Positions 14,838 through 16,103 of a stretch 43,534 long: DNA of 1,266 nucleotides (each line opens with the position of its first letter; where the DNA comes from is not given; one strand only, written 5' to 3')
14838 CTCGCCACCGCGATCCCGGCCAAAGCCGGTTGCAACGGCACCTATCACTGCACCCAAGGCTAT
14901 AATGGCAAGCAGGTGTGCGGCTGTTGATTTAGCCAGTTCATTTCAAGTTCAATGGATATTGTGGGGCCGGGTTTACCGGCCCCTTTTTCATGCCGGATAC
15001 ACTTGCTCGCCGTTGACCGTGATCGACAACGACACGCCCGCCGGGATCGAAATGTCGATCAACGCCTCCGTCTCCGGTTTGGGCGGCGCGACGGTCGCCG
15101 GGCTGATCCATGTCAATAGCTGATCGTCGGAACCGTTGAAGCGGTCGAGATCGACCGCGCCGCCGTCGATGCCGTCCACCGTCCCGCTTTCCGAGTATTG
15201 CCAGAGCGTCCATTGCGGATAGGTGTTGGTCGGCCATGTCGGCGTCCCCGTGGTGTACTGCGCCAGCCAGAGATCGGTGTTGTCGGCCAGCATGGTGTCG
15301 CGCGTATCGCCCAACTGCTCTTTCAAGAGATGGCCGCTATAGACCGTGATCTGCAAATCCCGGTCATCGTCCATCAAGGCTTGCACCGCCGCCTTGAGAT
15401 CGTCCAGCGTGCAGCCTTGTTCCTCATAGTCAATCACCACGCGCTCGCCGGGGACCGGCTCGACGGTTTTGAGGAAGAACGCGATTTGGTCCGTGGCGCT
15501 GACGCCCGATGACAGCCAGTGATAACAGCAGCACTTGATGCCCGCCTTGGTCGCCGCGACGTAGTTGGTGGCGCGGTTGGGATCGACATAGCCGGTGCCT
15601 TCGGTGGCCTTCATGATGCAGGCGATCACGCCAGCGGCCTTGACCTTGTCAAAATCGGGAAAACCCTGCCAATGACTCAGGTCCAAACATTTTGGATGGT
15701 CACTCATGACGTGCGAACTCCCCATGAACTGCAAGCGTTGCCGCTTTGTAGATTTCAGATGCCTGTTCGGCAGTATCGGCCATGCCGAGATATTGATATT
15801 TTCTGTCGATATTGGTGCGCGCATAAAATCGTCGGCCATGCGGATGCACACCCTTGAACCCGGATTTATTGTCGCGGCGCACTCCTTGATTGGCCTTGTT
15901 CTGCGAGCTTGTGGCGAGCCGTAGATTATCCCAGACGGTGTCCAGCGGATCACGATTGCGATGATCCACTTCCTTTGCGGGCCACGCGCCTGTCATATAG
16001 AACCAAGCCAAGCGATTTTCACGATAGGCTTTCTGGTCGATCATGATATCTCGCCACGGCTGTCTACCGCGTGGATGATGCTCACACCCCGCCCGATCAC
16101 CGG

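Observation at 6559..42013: Box B: the 13-bp palindrome CCAA-N5-TTGG recurs at least 17 times, always intergenic, including in the immunity switch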

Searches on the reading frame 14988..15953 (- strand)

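Call 9: search_protein_families(library=pfam, proteins=[window:14988-15953:-], max_evalue=0.01)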
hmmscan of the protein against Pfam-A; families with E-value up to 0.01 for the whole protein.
window:14988-15953:- (321 aa): 1 family
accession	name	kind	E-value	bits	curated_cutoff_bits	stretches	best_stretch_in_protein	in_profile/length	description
PF01183.26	Glyco_hydro_25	-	4.6e-29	102.4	27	1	91-262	2-180/180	Glycosyl hydrolases family 25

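Call 10: search_protein_families(library=phrogs, proteins=[window:14988-15953:-], max_evalue=0.001)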
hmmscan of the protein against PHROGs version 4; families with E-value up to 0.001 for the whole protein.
window:14988-15953:- (321 aa): 6 families
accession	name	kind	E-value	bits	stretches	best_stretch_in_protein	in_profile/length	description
phrog_291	-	lysis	7.1e-37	128.3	1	76-287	102-320/509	endolysin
phrog_6219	-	lysis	8.5e-29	102.1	1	88-274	3-188/326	endolysin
phrog_6745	-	lysis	4.9e-17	62.9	1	90-257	7-185/396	endolysin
phrog_3084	-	lysis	9.3e-15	55.6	1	90-289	162-370/468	endolysin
phrog_35916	-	unknown function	2.2e-08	34.5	1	87-259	4-195/488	-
phrog_23704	-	unknown function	1.1e-05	26.8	1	223-283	71-127/134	-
